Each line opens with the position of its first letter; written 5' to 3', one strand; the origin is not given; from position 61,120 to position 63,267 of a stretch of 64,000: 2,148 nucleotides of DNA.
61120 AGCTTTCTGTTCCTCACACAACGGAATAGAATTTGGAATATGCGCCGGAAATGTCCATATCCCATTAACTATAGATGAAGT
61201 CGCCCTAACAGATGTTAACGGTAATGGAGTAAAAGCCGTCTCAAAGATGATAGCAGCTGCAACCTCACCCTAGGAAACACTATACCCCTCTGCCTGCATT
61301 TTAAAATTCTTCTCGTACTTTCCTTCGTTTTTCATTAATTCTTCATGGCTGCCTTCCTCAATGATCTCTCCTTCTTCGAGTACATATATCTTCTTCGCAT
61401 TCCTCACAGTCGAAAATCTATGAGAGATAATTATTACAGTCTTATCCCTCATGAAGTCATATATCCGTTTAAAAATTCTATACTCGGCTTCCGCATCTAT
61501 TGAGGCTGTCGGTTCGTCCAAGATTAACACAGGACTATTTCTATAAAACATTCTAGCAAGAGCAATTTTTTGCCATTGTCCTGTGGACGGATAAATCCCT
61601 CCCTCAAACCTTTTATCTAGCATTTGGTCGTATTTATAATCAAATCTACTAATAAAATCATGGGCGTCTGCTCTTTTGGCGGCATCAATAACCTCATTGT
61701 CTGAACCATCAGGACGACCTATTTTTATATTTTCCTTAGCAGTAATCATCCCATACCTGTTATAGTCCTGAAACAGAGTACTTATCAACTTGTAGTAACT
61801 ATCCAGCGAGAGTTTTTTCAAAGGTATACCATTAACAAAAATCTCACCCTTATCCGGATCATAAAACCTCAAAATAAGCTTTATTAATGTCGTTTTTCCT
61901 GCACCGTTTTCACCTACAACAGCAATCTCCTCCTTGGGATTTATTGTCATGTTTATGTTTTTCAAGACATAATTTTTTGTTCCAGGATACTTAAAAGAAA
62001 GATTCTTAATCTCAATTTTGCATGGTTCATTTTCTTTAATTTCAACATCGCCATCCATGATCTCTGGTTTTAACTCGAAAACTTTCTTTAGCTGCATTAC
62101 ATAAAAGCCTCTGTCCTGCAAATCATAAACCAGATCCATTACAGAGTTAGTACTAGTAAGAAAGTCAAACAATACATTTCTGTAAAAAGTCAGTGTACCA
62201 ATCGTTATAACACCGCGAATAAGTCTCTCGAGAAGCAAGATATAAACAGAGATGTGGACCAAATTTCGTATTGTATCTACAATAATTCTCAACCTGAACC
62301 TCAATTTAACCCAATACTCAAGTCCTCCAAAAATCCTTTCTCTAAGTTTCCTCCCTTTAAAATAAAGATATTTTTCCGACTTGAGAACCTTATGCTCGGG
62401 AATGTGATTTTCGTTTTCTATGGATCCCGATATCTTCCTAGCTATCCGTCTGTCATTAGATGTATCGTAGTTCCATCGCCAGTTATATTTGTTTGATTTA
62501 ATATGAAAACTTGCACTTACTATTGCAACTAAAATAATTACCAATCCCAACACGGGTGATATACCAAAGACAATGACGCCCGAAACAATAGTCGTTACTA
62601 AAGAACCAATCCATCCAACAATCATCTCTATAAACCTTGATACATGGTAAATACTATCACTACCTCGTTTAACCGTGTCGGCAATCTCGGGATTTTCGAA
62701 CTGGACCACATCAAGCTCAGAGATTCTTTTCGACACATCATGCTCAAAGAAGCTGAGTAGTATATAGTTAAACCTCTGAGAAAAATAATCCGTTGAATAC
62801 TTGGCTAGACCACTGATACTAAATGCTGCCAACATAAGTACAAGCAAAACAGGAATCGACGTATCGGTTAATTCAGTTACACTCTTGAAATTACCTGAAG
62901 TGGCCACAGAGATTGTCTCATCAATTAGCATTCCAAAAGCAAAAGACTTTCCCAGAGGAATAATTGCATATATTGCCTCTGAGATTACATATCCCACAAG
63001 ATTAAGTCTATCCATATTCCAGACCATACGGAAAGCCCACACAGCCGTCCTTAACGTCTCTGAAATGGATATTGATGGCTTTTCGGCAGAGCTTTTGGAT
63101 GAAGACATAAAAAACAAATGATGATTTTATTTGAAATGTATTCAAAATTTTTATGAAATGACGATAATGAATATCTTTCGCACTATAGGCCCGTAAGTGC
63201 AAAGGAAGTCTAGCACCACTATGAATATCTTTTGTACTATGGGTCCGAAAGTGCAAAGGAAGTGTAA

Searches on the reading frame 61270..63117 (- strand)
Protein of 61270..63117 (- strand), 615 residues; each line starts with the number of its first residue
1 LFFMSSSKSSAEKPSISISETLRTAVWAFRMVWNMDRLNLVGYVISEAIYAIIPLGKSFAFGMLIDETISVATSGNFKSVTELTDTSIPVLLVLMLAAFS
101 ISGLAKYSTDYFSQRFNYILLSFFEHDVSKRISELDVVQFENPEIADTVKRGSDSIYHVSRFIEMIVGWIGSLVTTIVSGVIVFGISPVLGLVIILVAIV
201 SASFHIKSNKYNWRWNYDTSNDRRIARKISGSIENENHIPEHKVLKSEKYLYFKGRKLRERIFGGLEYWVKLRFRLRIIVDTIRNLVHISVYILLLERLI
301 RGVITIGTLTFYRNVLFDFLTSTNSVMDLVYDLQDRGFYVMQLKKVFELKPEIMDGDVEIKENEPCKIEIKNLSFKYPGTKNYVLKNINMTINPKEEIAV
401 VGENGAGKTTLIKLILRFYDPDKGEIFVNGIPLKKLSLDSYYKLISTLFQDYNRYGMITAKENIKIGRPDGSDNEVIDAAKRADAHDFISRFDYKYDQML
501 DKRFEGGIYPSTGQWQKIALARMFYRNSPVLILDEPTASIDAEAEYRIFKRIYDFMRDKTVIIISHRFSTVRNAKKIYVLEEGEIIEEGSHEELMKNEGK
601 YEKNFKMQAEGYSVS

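Call 68: search_protein_families(library=pfam, proteins=[window:61270-63117:-], max_evalue=0.001)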
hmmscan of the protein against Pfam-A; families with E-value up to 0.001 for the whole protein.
window:61270-63117:- (615 aa): 4 families
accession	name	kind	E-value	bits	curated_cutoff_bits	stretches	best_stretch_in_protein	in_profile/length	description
PF00005.33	ABC_tran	-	2.6e-30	106.3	25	1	385-538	1-137/137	ABC transporter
PF13304.12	AAA_21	-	2e-08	35.1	27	0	399-494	3-105/304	AAA domain, putative AbiEii toxin, Type IV TA system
PF02463.25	SMC_N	-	1.8e-07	31.3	40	0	520-580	151-211/220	RecF/RecN/SMC N terminal domain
PF13175.12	AAA_15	-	0.00016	21.8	32.1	1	385-497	14-134/374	AAA ATPase domain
